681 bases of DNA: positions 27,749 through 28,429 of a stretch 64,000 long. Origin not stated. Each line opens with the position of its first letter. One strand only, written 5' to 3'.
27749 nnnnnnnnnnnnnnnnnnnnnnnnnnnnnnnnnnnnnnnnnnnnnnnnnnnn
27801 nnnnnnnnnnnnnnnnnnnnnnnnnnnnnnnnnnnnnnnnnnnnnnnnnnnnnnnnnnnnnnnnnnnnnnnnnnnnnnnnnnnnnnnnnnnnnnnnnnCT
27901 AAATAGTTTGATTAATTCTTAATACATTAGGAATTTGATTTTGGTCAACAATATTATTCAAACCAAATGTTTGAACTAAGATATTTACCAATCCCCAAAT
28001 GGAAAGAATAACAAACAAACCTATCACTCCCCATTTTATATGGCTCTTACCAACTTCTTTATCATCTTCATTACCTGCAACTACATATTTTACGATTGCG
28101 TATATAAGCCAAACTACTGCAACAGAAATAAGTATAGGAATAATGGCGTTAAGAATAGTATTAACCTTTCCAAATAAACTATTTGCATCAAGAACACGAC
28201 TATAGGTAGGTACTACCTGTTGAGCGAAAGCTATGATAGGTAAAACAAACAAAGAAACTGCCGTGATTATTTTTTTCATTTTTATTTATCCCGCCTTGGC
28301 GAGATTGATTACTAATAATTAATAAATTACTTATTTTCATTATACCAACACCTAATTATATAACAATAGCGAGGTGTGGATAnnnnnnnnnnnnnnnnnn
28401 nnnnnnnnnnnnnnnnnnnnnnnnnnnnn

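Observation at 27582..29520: Tandem array of five divergent paralogous small 2-TM proteins, each separately punctuated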

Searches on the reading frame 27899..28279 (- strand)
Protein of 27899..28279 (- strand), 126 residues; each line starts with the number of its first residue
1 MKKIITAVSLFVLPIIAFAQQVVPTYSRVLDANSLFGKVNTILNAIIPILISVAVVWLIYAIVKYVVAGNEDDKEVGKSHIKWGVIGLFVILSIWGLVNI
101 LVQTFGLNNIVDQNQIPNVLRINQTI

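Call 3: search_protein_families(library=pfam, proteins=[window:27899-28279:-], max_evalue=1)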
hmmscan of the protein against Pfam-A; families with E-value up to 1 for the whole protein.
window:27899-28279:- (126 aa): 7 families
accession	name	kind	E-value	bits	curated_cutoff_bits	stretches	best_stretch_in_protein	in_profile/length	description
PF18895.5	T4SS_pilin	-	6e-13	49.1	26.6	1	39-101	9-71/71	Type IV secretion system pilin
PF11857.13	DUF3377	-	0.063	13.7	26.5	0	39-64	26-51/72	Domain of unknown function (DUF3377)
PF20556.3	DUF6768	-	0.064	13.4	27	1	33-97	33-91/123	Family of unknown function (DUF6768)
PF06161.16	DUF975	-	0.21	11.8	34.8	1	4-78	111-181/243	Protein of unknown function (DUF975)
PF03408.20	Foamy_virus_ENV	-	0.23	9.6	27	1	31-66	938-973/982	Foamy virus envelope protein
PF06024.17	Orf78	-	0.78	10.5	29.4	1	38-76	57-95/101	Orf78 (ac78)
PF01708.21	Gemini_mov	-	0.79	10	25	1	41-63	36-58/92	Geminivirus putative movement protein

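Call 4: search_protein_families(library=ncbifam, proteins=[window:27899-28279:-], max_evalue=1)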
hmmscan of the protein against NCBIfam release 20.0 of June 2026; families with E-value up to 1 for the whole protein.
window:27899-28279:- (126 aa): 7 families
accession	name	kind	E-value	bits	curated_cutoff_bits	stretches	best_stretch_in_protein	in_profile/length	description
NF045849.1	ICE_MMCAP2_0565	equivalog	5.7e-12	45.1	40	1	32-103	6-78/80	Mbov_0395 family pilin-like conjugal transfer protein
NF046050.1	CPBP_fam_MroQ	equivalog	0.023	14.1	270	1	3-122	3-122/243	intramembrane glutamic endopeptidase MroQ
NF009255.0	PRK12612.1-3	equivalog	0.039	14.6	112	1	41-96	5-60/92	putative monovalent cation/H+ antiporter subunit F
NF033899.1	T4SS_pilin_TrwL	exception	0.072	13.5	100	1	3-102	17-101/103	VirB2 family type IV secretion system major pilin TrwL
NF058626.1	GFO_1090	equivalog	0.1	12.2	150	1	1-29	1-29/177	GFO_1090 family protein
NF041554.1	SA1362_fam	subfamily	0.11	12.7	42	1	46-74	28-56/70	SA1362 family protein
TIGR02976.1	phageshock_pspB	equivalog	0.21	11.9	51.7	0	45-66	6-27/75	envelope stress response membrane protein PspB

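Call 11: find_homologous_proteins(query=window:27899-28279:-)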
Query window:27899-28279:- (126 aa): 181 proteins with E <= 0.001 among 213 candidates; the best 120 are listed.
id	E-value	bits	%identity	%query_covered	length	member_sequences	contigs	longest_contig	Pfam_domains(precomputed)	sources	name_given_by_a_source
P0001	6.9e-71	254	100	100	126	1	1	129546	PF18895.6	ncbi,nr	ncbi:MAG: pilin [Patescibacteria group bacterium]|nr:pilin [Patescibacteria group bacterium]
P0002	3.1e-60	220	86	100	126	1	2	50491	PF18895.6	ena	-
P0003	1.7e-51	191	76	99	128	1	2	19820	PF18895.6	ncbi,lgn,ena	-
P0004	8.0e-48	180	73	100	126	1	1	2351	PF18895.6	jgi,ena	-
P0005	1.1e-41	160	64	100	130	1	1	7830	PF18895.6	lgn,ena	-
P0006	3.2e-40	155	65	100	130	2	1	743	PF18895.6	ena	-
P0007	2.4e-34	136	58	100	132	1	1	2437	PF18895.6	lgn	-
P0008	5.2e-34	135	60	100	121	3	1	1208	PF18895.6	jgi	jgi:hypothetical protein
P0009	2.1e-32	130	58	95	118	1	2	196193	PF18895.6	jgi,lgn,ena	-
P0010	3.8e-31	126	56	100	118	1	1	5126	PF18895.6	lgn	-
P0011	3.9e-28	116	54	100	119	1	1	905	PF18895.6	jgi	jgi:hypothetical protein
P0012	7.3e-28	115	49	100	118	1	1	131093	PF18895.6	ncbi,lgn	-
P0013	3.7e-27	113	48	98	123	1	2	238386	PF18895.6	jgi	jgi:hypothetical protein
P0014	9.5e-22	95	47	94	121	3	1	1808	PF18895.6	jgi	jgi:bacteriorhodopsin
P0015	5.0e-21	93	50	80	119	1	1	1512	PF18895.6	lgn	-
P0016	1.1e-20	92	47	86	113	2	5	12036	PF18895.6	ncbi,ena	-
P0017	1.6e-20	91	44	99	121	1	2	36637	PF18895.6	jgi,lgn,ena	jgi:bacteriorhodopsin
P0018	3.0e-20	91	46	94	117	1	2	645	PF18895.6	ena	-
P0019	3.1e-20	91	53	60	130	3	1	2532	PF18895.6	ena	-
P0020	1.1e-19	89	44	98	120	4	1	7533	PF18895.6,PF11700.15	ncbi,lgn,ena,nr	ncbi:MAG: protein of unknown function with transrane region [Parcubacteria group bacterium]|nr:prote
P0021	1.2e-19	89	44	97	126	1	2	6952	PF18895.6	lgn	-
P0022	2.1e-19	88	43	94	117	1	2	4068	PF18895.6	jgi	jgi:heme/copper-type cytochrome/quinol oxidase subunit 4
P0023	4.4e-19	87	49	83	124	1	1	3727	PF18895.6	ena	-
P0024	4.6e-19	87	46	93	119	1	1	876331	PF18895.6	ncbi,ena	-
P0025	6.3e-19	86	47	93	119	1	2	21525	PF18895.6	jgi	jgi:heme/copper-type cytochrome/quinol oxidase subunit 4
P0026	9.4e-19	86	44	94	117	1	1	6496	PF18895.6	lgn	-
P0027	1.1e-18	86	41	87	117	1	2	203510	PF18895.6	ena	-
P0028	2.6e-18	84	45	94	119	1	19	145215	PF18895.6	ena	-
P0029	3.0e-18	84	46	94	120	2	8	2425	PF18895.6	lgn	-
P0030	3.7e-18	84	44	99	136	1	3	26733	PF18895.6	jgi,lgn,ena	-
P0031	6.9e-18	83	43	98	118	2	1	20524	PF18895.6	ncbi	-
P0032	8.1e-18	83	45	92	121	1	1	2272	PF18895.6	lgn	-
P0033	1.2e-17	82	43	76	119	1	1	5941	PF18895.6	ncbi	-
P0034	2.1e-17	81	41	94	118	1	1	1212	PF18895.6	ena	-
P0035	2.1e-17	81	49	83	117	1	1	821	PF18895.6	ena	-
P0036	3.0e-17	81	46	94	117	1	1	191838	PF18895.6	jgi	jgi:hypothetical protein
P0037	3.1e-17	81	45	94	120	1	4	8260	PF18895.6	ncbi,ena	-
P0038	3.3e-17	81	48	66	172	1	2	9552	PF18895.6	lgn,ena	-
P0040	4.0e-17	81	43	94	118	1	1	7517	PF18895.6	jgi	-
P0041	4.3e-17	80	42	98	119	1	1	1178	PF18895.6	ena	-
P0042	5.1e-17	80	45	86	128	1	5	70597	PF18895.6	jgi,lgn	jgi:uncharacterized membrane protein (GlpM family)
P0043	5.4e-17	80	44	94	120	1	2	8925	PF18895.6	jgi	jgi:heme/copper-type cytochrome/quinol oxidase subunit 4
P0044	7.9e-17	80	45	93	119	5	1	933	PF18895.6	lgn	-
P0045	8.9e-17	79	42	98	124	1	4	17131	PF18895.6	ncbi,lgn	-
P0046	9.4e-17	79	43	93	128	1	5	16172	PF18895.6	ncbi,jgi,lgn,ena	-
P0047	9.7e-17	79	43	98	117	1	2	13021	PF18895.6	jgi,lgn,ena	jgi:Na+/proline symporter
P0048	1.1e-16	79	43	93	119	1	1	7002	PF18895.6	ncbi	-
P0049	1.2e-16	79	45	87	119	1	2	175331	PF18895.6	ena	-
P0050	1.3e-16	79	43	94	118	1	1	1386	PF18895.6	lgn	-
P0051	1.3e-16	79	45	86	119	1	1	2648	PF18895.6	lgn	-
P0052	1.6e-16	79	43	94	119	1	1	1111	PF18895.6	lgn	-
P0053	1.6e-16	79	39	100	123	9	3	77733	PF18895.6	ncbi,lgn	-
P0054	1.6e-16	79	44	98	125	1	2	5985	PF18895.6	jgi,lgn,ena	-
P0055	1.9e-16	78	45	99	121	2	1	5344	PF18895.6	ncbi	-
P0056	2.1e-16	78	45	94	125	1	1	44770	PF18895.6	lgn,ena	-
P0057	2.4e-16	78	44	93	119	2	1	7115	PF18895.6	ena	-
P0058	2.7e-16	78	42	98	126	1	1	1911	PF18895.6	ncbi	-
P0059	2.8e-16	78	43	98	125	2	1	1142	PF18895.6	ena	-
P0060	3.1e-16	78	44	100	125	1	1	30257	PF18895.6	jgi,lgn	-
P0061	3.7e-16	77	39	95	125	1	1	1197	PF18895.6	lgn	-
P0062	4.1e-16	77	50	80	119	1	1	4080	PF18895.6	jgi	jgi:RsiW-degrading membrane proteinase PrsW (M82 family)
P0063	4.3e-16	77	44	98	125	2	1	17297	PF18895.6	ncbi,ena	-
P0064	4.3e-16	77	42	94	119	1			PF18895.6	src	-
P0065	4.8e-16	77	42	94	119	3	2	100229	PF18895.6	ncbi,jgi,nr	ncbi:MAG TPA: pilin [Candidatus Paceibacterota bacterium]|jgi:hypothetical protein|nr:pilin [Candida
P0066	4.8e-16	77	43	94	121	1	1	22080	PF18895.6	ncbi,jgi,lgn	ncbi:MAG: pilin [Candidatus Paceibacterota bacterium]|jgi:hypothetical protein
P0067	5.0e-16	77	43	93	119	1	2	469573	PF18895.6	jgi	jgi:hypothetical protein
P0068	5.4e-16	77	40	98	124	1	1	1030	PF18895.6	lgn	-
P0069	5.9e-16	77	43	94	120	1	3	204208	PF18895.6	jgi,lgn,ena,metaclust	metaclust:\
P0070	7.1e-16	76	41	93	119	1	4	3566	PF18895.6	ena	-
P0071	7.8e-16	76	44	83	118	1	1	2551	PF18895.6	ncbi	-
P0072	8.3e-16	76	48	83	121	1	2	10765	PF18895.6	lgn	-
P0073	8.5e-16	76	45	93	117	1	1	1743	PF18895.6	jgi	jgi:NhaP-type Na+/H+ or K+/H+ antiporter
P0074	9.2e-16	76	39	94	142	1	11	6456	PF18895.6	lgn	-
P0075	9.4e-16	76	45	86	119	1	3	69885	PF18895.6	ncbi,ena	-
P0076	1.0e-15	76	44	64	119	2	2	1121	PF18895.6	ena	-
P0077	1.0e-15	76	38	98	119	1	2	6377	PF18895.6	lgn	-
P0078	1.1e-15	76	44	94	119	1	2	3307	PF18895.6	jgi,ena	-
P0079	1.2e-15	76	50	83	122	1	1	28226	PF18895.6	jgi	jgi:hypothetical protein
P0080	1.3e-15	76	43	91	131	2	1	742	PF18895.6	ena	-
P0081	1.3e-15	76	42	93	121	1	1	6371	PF18895.6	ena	-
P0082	1.3e-15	76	44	80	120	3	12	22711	PF18895.6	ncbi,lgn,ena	-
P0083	1.5e-15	75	42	93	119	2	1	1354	PF18895.6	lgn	-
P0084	1.5e-15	75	44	94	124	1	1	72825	PF18895.6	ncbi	-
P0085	1.7e-15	75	42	94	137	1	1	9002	PF18895.6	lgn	-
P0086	2.0e-15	75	40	83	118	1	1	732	PF18895.6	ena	-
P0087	2.3e-15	75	43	98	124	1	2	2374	PF18895.6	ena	-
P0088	2.4e-15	75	42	98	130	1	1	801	PF18895.6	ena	-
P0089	2.5e-15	75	43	94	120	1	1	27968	PF18895.6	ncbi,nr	ncbi:MAG: hypothetical protein KGI58_03480 [Patescibacteria group bacterium]|nr:hypothetical protein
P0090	2.5e-15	75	40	94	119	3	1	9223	PF18895.6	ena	-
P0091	3.2e-15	74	45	83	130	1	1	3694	PF18895.6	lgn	-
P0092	3.3e-15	74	43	83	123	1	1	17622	PF18895.6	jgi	jgi:hypothetical protein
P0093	3.6e-15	74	45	83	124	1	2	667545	PF18895.6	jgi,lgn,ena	-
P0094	3.7e-15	74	42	93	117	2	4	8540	PF18895.6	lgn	-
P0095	3.9e-15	74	42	98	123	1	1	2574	PF18895.6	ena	-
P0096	5.1e-15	74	43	94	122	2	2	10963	PF18895.6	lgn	-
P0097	6.4e-15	73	40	91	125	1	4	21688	PF18895.6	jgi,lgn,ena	-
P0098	6.6e-15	73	45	84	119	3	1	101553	PF18895.6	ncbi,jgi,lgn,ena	ncbi:MAG: hypothetical protein WCP09_01045 [Candidatus Taylorbacteria bacterium]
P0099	7.4e-15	73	43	94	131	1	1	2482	PF18895.6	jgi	jgi:hypothetical protein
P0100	7.7e-15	73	52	55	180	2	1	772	PF18895.6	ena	-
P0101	7.9e-15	73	45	80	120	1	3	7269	PF18895.6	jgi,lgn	jgi:uncharacterized membrane protein YuzA (DUF378 family)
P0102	1.1e-14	73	41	94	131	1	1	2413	PF18895.6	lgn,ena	-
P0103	1.4e-14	72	45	94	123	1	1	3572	PF18895.6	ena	-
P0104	1.7e-14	72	42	100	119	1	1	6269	PF18895.6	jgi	jgi:hydrogenase-4 membrane subunit HyfE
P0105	1.8e-14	72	46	99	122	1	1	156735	PF18895.6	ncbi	-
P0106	1.9e-14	72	40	81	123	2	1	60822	PF18895.6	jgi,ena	-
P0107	2.0e-14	72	45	98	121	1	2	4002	PF18895.6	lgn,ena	-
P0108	2.2e-14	72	41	92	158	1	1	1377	PF18895.6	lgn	-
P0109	2.4e-14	72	45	83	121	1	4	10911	PF18895.6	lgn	-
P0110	2.6e-14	71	40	99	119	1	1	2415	PF18895.6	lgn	-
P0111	2.8e-14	71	41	87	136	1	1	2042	PF18895.6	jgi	jgi:uncharacterized membrane protein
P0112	2.8e-14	71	43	99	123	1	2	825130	PF18895.6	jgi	jgi:bacteriorhodopsin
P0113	3.7e-14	71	45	92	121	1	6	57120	PF18895.6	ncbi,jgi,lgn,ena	-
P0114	4.3e-14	71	42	98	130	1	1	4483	PF18895.6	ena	-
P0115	4.7e-14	71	42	90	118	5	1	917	PF18895.6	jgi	-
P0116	4.9e-14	71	41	87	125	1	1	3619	PF18895.6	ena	-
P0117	5.0e-14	71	43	94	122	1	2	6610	PF18895.6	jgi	jgi:predicted PurR-regulated permease PerM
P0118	5.2e-14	70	48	69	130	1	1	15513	PF18895.6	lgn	-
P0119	6.4e-14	70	41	95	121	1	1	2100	PF18895.6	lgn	-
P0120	6.6e-14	70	43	68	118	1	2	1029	PF18895.6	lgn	-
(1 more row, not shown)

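Call 12: find_encoding_contigs(protein=P0001, flank=10000, max_places=3)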
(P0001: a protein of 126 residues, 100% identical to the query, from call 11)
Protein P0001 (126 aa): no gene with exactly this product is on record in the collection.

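Call 17: find_encoding_contigs(protein=P0002, flank=10000, max_places=2)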
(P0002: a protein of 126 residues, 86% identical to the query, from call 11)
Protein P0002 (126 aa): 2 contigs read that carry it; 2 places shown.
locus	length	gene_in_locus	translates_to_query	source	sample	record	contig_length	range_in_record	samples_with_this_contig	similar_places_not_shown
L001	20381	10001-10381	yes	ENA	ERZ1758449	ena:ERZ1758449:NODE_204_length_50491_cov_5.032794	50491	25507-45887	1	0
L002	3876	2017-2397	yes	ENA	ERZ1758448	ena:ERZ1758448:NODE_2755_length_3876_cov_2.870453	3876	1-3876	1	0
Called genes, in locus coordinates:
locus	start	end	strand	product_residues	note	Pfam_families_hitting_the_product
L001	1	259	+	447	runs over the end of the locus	-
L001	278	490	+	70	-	PF01197:Ribosomal_L31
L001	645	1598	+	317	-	PF03462:PCRF, PF00472:RF-1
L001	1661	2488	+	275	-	-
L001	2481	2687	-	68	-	PF22296:bAvd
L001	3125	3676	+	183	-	PF00078:RVT_1 (weak)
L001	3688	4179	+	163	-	PF13274:SocA_Panacea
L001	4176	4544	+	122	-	-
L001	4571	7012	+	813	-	PF00521:DNA_topoisoIV, PF03989:DNA_gyraseA_C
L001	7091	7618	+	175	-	PF01135:PCMT (weak), PF01209:Ubie_methyltran, PF13847:Methyltransf_31, PF08241:Methyltransf_11, PF08242:Methyltransf_12, PF13649:Methyltransf_25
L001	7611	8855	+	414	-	PF01547:SBP_bac_1, PF13416:SBP_bac_8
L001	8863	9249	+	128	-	PF18895:T4SS_pilin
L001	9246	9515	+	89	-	PF04956:TrbC (weak), PF18895:T4SS_pilin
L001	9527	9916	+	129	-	PF18895:T4SS_pilin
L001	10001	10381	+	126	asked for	PF18895:T4SS_pilin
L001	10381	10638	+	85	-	PF18895:T4SS_pilin (weak)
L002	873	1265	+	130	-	PF18895:T4SS_pilin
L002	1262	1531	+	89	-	PF04956:TrbC (weak), PF18895:T4SS_pilin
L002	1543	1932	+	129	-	PF18895:T4SS_pilin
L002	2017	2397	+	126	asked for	PF18895:T4SS_pilin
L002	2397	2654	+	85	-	PF18895:T4SS_pilin (weak)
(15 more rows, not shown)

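Call 18: find_encoding_contigs(protein=P0009, flank=10000, max_places=2)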
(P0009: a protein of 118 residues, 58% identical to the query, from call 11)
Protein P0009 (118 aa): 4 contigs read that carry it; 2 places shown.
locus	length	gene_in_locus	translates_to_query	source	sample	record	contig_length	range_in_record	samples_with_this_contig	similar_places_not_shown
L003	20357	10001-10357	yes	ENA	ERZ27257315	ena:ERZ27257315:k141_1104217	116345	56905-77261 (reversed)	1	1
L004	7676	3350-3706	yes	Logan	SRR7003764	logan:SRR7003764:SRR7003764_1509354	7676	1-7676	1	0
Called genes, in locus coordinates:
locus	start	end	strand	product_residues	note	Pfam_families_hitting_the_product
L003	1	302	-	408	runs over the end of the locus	PF21543:CvfB_2nd (faint), PF00575:S1 (weak), PF21710:Spt6_S1 (faint), PF23459:S1_RRP5 (faint), PF00575:S1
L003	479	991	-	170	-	-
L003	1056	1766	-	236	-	PF05724:TPMT, PF01209:Ubie_methyltran, PF13489:Methyltransf_23, PF03848:TehB, PF13847:Methyltransf_31, PF08241:Methyltransf_11, PF08242:Methyltransf_12, PF13649:Methyltransf_25, +2 more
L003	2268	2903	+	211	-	PF13483:Lactamase_B_3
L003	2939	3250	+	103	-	-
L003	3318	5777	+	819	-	PF00521:DNA_topoisoIV, PF03989:DNA_gyraseA_C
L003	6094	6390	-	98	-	-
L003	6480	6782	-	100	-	-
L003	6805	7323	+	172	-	PF01209:Ubie_methyltran, PF01135:PCMT (weak), PF05175:MTS (weak), PF13847:Methyltransf_31, PF08241:Methyltransf_11, PF08242:Methyltransf_12, PF13649:Methyltransf_25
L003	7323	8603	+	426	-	PF01547:SBP_bac_1, PF13416:SBP_bac_8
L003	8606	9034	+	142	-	PF18895:T4SS_pilin (weak)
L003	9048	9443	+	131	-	PF04956:TrbC (weak), PF18895:T4SS_pilin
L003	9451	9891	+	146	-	PF18895:T4SS_pilin (weak)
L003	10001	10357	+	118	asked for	PF18895:T4SS_pilin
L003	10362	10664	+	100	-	PF18895:T4SS_pilin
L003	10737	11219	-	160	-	-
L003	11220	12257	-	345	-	-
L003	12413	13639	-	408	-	-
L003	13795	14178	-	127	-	PF00072:Response_reg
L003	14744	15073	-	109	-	PF02033:RBFA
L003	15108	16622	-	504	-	PF00009:GTP_EFTU, PF01926:MMR_HSR1, PF22042:EF-G_D2, PF03144:GTP_EFTU_D2 (faint), PF11987:IF-2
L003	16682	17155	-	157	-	PF14584:DUF4446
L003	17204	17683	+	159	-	PF00293:NUDIX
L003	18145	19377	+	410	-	PF00266:Aminotran_5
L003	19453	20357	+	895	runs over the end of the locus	PF02861:Clp_N, PF23569:NBD_SMAX1 (weak), PF00004:AAA, PF17871:AAA_lid_9, PF00004:AAA, PF07724:AAA_2, PF07728:AAA_5, PF10431:ClpB_D2-small, +4 more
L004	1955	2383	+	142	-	PF18895:T4SS_pilin (weak)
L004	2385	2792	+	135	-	PF04956:TrbC (weak), PF18895:T4SS_pilin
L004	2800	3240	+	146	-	PF18895:T4SS_pilin (weak)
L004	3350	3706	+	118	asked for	PF18895:T4SS_pilin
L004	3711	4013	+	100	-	PF18895:T4SS_pilin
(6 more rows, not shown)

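Call 19: find_encoding_contigs(protein=P0013, flank=10000, max_places=1)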
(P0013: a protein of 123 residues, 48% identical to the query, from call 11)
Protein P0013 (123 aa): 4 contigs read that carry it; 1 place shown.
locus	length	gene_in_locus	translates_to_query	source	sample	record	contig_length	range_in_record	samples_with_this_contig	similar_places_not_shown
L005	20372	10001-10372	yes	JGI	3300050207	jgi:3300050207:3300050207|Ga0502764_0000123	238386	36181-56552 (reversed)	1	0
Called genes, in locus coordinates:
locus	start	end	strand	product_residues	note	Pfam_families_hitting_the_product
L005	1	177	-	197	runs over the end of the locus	PF00717:Peptidase_S24 (faint), PF10502:Peptidase_S26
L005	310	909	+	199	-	PF01195:Pept_tRNA_hydro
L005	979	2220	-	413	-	PF00575:S1 (weak), PF21543:CvfB_2nd (faint), PF21710:Spt6_S1 (faint), PF23459:S1_RRP5 (faint), PF00575:S1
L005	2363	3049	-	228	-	PF13489:Methyltransf_23 (weak), PF01209:Ubie_methyltran, PF02353:CMAS (weak), PF13847:Methyltransf_31, PF08241:Methyltransf_11, PF08242:Methyltransf_12, PF13649:Methyltransf_25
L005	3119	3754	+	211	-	PF13483:Lactamase_B_3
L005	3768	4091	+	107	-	-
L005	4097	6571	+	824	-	PF00521:DNA_topoisoIV, PF03989:DNA_gyraseA_C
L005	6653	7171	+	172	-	PF01135:PCMT (weak), PF01209:Ubie_methyltran, PF01728:FtsJ (faint), PF02475:TRM5-TYW2_MTfase (weak), PF05175:MTS (weak), PF13847:Methyltransf_31, PF08241:Methyltransf_11, PF13649:Methyltransf_25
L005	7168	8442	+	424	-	PF01547:SBP_bac_1, PF13416:SBP_bac_8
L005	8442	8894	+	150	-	-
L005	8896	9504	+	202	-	-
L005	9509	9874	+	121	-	PF18895:T4SS_pilin (weak)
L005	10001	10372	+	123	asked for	PF18895:T4SS_pilin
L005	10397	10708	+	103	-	PF18895:T4SS_pilin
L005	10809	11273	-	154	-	-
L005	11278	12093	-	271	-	-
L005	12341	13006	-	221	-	-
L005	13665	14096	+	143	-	PF13419:HAD_2 (weak)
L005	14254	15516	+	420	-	-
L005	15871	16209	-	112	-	PF02033:RBFA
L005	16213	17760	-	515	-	PF00009:GTP_EFTU, PF01926:MMR_HSR1, PF22042:EF-G_D2, PF11987:IF-2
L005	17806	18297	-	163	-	PF14584:DUF4446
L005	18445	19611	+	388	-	PF00266:Aminotran_5, PF00155:Aminotran_1_2 (weak), PF01212:Beta_elim_lyase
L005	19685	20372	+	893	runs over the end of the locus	PF02861:Clp_N, PF23569:NBD_SMAX1 (weak), PF00004:AAA, PF17871:AAA_lid_9, PF00004:AAA, PF07724:AAA_2, PF07728:AAA_5, PF10431:ClpB_D2-small, +6 more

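Call 20: find_encoding_contigs(protein=P0024, flank=10000, max_places=1)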
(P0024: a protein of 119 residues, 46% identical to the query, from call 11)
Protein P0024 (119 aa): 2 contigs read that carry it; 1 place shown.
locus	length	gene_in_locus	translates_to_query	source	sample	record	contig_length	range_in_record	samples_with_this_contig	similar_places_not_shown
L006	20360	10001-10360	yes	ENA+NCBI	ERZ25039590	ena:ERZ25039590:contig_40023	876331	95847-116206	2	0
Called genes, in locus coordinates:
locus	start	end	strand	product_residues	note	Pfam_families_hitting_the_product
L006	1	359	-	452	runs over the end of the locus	PF21543:CvfB_2nd (faint), PF23459:S1_RRP5 (faint), PF00575:S1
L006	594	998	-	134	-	PF00072:Response_reg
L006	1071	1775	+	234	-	PF13483:Lactamase_B_3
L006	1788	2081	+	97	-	-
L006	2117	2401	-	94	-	PF13744:HTH_37 (faint), PF12844:HTH_19, PF13560:HTH_31, PF01381:HTH_3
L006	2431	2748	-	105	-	PF05973:Gp49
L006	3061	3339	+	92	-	-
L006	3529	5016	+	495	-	PF00521:DNA_topoisoIV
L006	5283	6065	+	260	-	PF03989:DNA_gyraseA_C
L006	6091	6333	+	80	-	-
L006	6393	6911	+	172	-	PF01135:PCMT, PF13489:Methyltransf_23 (weak), PF01209:Ubie_methyltran, PF13847:Methyltransf_31, PF08241:Methyltransf_11, PF08242:Methyltransf_12, PF13649:Methyltransf_25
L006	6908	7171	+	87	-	-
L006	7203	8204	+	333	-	PF13416:SBP_bac_8, PF01547:SBP_bac_1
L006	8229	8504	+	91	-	-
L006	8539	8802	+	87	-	PF18895:T4SS_pilin (weak)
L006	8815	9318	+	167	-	PF18895:T4SS_pilin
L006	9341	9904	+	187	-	PF18895:T4SS_pilin (weak)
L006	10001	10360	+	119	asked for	PF18895:T4SS_pilin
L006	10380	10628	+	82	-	PF18895:T4SS_pilin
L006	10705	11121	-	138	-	-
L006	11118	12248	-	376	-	-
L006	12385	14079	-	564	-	-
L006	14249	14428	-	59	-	-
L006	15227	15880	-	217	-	-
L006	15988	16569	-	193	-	PF01936:NYN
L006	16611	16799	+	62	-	-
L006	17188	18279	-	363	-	-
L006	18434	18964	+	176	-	-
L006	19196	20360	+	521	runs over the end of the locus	PF00239:Resolvase, PF07508:Recombinase, PF13408:Zn_ribbon_recom (weak)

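Call 21: find_encoding_contigs(protein=P0112, flank=10000, max_places=1)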
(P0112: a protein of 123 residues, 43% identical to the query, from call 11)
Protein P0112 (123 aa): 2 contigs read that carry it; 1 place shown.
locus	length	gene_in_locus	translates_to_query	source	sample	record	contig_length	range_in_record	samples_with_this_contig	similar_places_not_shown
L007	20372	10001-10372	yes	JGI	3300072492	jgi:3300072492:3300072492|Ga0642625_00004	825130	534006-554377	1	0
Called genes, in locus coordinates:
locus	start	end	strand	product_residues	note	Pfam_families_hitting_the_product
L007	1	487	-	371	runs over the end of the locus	PF00149:Metallophos, PF12850:Metallophos_2 (weak)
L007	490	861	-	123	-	-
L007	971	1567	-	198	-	-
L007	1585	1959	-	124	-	-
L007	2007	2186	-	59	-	-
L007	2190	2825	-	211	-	-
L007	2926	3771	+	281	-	-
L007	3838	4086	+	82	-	-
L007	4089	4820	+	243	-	PF23343:REP_ORF2-G2P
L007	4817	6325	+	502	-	PF00239:Resolvase, PF07508:Recombinase, PF13408:Zn_ribbon_recom (weak)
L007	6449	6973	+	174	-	PF01135:PCMT (weak), PF01209:Ubie_methyltran, PF05175:MTS (faint), PF13847:Methyltransf_31, PF08241:Methyltransf_11, PF08242:Methyltransf_12 (weak), PF13649:Methyltransf_25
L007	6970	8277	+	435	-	PF13416:SBP_bac_8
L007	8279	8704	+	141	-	PF18895:T4SS_pilin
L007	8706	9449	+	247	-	PF04956:TrbC (weak), PF18895:T4SS_pilin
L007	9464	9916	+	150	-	PF18895:T4SS_pilin (weak)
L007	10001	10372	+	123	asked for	PF18895:T4SS_pilin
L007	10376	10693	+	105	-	PF18895:T4SS_pilin (weak)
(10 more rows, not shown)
